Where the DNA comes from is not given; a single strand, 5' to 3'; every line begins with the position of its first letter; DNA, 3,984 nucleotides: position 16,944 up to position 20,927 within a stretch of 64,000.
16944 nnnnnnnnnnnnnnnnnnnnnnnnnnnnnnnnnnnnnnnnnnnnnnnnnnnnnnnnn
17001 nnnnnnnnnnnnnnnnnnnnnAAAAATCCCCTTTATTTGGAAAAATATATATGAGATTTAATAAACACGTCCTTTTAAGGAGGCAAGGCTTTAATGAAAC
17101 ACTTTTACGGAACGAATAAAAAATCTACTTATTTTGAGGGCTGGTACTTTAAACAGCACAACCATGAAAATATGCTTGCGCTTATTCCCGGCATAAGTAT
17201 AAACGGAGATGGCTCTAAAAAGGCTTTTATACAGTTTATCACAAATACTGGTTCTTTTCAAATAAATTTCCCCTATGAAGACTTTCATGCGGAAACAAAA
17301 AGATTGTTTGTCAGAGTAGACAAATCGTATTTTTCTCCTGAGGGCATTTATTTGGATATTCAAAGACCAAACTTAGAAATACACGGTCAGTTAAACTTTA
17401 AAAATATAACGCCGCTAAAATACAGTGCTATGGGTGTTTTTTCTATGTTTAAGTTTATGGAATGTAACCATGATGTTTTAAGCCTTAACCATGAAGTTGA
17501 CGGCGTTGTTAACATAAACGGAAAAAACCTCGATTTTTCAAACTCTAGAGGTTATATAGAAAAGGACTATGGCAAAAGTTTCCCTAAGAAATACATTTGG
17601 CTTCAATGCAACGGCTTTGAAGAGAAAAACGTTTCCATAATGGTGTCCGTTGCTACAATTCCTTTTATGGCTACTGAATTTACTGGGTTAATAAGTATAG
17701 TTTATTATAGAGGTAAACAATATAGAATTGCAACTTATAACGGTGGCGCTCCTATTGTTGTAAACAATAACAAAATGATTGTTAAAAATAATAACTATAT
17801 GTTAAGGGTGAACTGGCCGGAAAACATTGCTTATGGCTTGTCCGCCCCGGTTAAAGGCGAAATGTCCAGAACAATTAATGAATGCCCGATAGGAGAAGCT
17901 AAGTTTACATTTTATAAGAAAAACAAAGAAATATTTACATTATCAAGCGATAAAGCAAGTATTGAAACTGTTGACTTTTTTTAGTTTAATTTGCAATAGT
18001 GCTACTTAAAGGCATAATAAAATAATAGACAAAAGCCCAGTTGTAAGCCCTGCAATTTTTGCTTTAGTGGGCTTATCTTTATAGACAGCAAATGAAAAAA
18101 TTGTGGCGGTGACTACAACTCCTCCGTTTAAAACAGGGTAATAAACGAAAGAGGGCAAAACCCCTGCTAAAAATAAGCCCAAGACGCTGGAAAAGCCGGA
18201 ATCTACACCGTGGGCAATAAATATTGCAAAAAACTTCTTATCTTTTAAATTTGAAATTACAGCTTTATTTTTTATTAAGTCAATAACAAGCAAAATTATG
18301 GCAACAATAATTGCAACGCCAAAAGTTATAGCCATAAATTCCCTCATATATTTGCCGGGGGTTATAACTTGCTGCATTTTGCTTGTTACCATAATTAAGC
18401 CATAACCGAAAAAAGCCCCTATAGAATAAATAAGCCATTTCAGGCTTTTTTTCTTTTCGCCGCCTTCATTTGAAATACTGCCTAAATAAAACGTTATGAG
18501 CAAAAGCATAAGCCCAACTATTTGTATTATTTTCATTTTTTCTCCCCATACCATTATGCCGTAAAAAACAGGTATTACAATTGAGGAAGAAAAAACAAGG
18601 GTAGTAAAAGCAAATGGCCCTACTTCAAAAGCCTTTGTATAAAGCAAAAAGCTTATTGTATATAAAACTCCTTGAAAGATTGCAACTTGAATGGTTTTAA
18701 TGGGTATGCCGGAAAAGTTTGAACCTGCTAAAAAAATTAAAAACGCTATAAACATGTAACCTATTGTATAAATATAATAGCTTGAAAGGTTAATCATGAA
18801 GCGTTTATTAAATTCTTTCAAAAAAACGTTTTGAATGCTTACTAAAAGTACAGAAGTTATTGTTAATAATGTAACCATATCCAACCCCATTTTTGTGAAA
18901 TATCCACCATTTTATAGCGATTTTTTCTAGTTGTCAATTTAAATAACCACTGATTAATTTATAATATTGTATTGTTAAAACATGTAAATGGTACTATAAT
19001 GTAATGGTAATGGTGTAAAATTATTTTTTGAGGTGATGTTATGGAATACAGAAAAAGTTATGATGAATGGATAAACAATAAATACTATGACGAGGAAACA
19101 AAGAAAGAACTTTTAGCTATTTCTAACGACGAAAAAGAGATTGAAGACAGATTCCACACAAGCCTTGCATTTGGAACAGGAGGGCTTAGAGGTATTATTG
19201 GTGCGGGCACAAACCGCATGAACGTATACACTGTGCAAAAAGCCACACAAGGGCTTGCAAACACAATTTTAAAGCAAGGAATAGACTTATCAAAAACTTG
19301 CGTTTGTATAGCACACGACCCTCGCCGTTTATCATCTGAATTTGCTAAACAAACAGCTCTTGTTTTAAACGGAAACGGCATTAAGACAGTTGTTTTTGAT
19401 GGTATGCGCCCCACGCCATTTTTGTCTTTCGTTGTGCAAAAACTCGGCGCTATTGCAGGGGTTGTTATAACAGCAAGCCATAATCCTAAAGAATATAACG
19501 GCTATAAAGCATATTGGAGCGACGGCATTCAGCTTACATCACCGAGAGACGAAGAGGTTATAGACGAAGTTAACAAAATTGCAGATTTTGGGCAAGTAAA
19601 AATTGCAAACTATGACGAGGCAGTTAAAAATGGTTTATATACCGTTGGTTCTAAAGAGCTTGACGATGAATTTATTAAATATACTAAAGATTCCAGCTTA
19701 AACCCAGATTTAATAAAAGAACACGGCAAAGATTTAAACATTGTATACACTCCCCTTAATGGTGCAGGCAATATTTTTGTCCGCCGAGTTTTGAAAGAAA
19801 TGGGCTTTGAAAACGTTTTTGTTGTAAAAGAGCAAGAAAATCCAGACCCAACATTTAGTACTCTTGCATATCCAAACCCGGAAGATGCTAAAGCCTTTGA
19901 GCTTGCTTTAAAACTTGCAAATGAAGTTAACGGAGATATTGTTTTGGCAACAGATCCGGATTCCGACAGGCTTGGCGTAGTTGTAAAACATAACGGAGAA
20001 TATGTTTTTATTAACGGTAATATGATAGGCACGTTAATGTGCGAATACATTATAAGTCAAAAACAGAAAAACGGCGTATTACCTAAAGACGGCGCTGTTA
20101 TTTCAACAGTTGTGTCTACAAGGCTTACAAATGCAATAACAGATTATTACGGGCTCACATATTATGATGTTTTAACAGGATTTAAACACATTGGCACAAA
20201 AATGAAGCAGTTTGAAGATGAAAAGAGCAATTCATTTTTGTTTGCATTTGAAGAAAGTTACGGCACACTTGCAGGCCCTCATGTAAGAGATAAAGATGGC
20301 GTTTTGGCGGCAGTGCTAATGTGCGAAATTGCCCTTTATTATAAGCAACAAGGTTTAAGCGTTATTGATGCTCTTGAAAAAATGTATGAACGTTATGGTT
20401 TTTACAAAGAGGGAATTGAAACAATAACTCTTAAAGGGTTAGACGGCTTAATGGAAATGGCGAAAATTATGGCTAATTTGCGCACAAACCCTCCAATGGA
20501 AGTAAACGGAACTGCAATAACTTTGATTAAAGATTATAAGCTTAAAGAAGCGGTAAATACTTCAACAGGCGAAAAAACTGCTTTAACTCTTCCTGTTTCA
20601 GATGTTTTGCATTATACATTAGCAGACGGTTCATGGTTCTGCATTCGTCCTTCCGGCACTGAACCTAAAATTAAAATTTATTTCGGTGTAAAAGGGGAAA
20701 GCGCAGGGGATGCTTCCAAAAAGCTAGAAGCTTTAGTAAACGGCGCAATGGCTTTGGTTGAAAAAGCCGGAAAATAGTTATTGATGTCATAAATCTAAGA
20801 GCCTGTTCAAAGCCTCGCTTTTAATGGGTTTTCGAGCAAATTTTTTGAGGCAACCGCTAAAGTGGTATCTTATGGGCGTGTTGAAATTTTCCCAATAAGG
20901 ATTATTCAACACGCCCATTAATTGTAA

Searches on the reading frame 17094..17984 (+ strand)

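Call 13: search_protein_families(library=pfam, proteins=[window:17094-17984:+], max_evalue=0.01)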
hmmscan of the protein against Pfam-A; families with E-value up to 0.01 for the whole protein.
window:17094-17984:+ (296 aa): 1 family
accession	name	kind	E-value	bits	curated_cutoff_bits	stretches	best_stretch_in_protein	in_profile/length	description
PF14249.11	Tocopherol_cycl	-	2e-20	73.6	26.6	1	100-292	133-333/335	Tocopherol cyclase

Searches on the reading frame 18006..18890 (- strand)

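Call 13: search_protein_families(library=pfam, proteins=[window:18006-18890:-], max_evalue=0.01)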
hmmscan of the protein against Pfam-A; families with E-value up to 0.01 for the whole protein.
window:18006-18890:- (294 aa): 2 families
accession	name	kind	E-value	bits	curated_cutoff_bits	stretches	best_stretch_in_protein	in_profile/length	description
PF00892.27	EamA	-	3.4e-11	44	28.2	2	8-136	5-132/135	EamA-like transporter family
PF24934.1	DUF7752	-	0.0028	18.2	29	0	108-153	11-61/110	Domain of unknown function (DUF7752)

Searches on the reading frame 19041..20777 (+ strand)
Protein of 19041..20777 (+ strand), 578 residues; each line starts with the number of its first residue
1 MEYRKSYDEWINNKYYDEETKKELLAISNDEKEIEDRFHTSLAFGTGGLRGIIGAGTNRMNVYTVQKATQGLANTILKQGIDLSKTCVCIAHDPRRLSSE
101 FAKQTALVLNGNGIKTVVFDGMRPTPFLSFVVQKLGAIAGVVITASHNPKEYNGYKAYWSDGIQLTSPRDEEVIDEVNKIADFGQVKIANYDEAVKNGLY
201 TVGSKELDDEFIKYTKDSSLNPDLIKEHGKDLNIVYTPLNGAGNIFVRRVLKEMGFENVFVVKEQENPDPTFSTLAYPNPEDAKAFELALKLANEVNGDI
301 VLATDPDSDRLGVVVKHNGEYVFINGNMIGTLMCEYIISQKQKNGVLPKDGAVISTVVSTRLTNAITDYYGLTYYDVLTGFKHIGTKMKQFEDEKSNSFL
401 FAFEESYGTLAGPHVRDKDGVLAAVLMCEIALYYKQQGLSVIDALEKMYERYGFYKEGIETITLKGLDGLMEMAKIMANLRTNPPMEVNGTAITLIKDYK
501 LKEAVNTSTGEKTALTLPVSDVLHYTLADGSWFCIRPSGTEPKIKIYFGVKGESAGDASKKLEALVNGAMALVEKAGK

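Call 13: search_protein_families(library=pfam, proteins=[window:19041-20777:+], max_evalue=0.01)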
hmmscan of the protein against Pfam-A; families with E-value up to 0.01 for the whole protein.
window:19041-20777:+ (578 aa): 4 families
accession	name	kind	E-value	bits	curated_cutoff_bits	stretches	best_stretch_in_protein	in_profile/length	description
PF02878.22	PGM_PMM_I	-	9.2e-39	132.7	22.5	1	43-180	3-134/138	Phosphoglucomutase/phosphomannomutase, alpha/beta/alpha domain I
PF02879.22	PGM_PMM_II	-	1.6e-23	83.6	29.3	1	225-319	14-103/103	Phosphoglucomutase/phosphomannomutase, alpha/beta/alpha domain II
PF02880.22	PGM_PMM_III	-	6.1e-19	68.7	20.7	1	325-452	1-115/115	Phosphoglucomutase/phosphomannomutase, alpha/beta/alpha domain III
PF00408.26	PGM_PMM_IV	-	2.3e-07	31.2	23.1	1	511-553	21-55/68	Phosphoglucomutase/phosphomannomutase, C-terminal domain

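Call 14: find_encoding_contigs(protein=window:19041-20777:+, flank=10000, max_places=10)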
Protein window:19041-20777:+ (578 aa): 2 contigs read that carry it; 2 places shown.
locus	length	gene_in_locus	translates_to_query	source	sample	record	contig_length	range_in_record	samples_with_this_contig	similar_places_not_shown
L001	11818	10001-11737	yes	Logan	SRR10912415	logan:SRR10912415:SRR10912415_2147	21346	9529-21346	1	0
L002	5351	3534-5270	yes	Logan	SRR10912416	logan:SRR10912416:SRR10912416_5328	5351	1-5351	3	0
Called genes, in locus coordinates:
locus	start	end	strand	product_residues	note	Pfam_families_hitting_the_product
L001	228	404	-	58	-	-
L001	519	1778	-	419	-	PF01546:Peptidase_M20, PF07687:M20_dimer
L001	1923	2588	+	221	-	PF03167:UDG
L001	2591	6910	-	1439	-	PF14480:DNA_pol3_a_NI (weak), PF11490:DNA_pol3_a_NII, PF01336:tRNA_anti-codon, PF02811:PHP, PF00929:RNase_T, PF07733:DNA_pol3_alpha, PF17657:DNA_pol3_finger, PF14579:HHH_6, +2 more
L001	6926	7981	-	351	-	PF04551:GcpE, PF26540:GcpE_C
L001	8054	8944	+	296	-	PF14249:Tocopherol_cycl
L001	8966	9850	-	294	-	PF00892:EamA (weak)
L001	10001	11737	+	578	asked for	PF02878:PGM_PMM_I, PF02879:PGM_PMM_II, PF02880:PGM_PMM_III, PF00408:PGM_PMM_IV (weak)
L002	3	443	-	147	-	?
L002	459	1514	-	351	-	PF04551:GcpE, PF26540:GcpE_C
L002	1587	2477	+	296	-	PF14249:Tocopherol_cycl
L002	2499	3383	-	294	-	PF00892:EamA (weak)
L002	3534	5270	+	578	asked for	PF02878:PGM_PMM_I, PF02879:PGM_PMM_II, PF02880:PGM_PMM_III, PF00408:PGM_PMM_IV (weak)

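Call 33: find_related_loci(query=window:19041-20777:+, collection=genome_contigs, flank=6000)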
Query window:19041-20777:+ (578 aa) in genome_contigs; peptide patterns used: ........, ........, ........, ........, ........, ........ (x = any residue, [..] = any of these).
600 stretches matched a pattern (row limit reached: there are more); 591 encode a relative of the query (tblastn E <= 1e-3); the best 80 are kept; 80 distinct loci.
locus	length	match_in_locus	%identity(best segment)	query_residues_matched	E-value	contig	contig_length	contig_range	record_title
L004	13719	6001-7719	53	1-573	0e+0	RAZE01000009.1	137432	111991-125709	Bacterium 1XD8-76 strain 1XD8-76 Scaffold9_1, whole genome shotgun sequence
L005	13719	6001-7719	52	1-573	0e+0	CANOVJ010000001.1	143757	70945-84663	MAG TPA_asm: uncultured Lachnospiraceae bacterium isolate SRR15604480_bin.30_metawrap_v1.3_MAG genome assembly, contig:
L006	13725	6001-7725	53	1-575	0e+0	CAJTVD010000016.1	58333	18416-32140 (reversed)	MAG TPA_asm: uncultured Lachnospiraceae bacterium isolate MGBC105925 genome assembly, contig: MGBC105925.16, whole genom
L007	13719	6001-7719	53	1-573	0e+0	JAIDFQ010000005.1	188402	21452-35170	MAG: Lachnospiraceae bacterium isolate SC0320_S5_9 SC0320_S5_9_contig_5, whole genome shotgun sequence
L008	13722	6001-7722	52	1-573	0e+0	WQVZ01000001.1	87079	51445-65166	MAG: Defluviitaleaceae bacterium isolate Emb289P1bin53 Ga0123355_10000132, whole genome shotgun sequence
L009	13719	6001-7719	53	1-573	0e+0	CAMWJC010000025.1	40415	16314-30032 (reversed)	MAG TPA_asm: uncultured Lachnospiraceae bacterium isolate SRR14411261_bin.11_metawrap_v1.3_MAG genome assembly, contig:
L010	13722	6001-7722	53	1-574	0e+0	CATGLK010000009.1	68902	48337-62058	MAG: uncultured Clostridia bacterium isolate extra-SRR5580763.149_1677796988 genome assembly, contig: NODE_629_length_68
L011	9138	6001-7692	54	1-565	0e+0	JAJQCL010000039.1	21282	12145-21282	MAG: Lachnospiraceae bacterium isolate C.7_11 NODE_221_length_21282_cov_4.423470, whole genome shotgun sequence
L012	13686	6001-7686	53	1-571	0e+0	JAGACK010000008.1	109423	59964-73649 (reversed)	MAG: Lachnospiraceae bacterium isolate RGIG8315 Water_buffalos_Rumen.Co__c939323, whole genome shotgun sequence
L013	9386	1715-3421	51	4-573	0e+0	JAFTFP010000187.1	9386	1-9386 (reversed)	MAG: Lachnospiraceae bacterium isolate RGIG3774 Roe_deer_Abomasum-4__c121540, whole genome shotgun sequence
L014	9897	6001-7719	50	1-573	0e+0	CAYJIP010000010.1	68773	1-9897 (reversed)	MAG TPA_asm: uncultured Clostridium sp. isolate ERP123703_co2_201 genome assembly, contig: NODE_137_length_68773_cov_34.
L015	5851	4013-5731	47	1-574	9e-178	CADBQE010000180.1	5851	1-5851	MAG: uncultured Lachnospiraceae bacterium isolate RUG14193 genome assembly, contig: RUG14193_asm_180, whole genome shotg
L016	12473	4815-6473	48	2-565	5e-175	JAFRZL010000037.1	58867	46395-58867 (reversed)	MAG: Bacillota bacterium isolate RGIG2938 Goat_Omasum.Co__c1562457, whole genome shotgun sequence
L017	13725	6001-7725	46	1-578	2e-172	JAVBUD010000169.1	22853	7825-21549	MAG: Eubacteriales bacterium isolate EPI_MAG_00269 c_000003032145, whole genome shotgun sequence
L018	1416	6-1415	52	90-557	0e+0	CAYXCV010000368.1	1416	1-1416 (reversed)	MAG TPA_asm: uncultured Kineothrix sp. isolate SRP294416_co2_425 genome assembly, contig: NODE_239560_length_1416_cov_9.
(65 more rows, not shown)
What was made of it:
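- Tried and rejected: PGM-based search for syntenic loci in species-representative genomes: the best relative is 53% identical, too distant for a site comparison (call 33).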

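Call 34: list_cluster_members(proteins=[P0001, window:19041-20777:+, window:18006-18890:-, window:22452-22598:+, window:22377-22598:+, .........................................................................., window:23151-24074:+])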
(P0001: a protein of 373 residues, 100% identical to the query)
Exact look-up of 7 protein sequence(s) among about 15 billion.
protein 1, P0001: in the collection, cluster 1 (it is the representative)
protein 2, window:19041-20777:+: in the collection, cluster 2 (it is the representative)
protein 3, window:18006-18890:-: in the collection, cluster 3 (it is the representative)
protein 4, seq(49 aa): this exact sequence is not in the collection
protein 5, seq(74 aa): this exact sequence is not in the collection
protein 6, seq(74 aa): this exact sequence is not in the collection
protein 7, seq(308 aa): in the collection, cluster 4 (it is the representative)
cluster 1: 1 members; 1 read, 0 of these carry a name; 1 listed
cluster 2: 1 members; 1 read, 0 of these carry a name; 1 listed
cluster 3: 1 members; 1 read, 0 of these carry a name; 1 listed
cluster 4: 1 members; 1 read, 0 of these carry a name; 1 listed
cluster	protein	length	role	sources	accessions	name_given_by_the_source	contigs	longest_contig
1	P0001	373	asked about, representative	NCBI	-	-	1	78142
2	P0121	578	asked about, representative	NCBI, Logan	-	-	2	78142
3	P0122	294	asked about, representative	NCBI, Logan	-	-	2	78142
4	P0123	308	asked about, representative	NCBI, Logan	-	-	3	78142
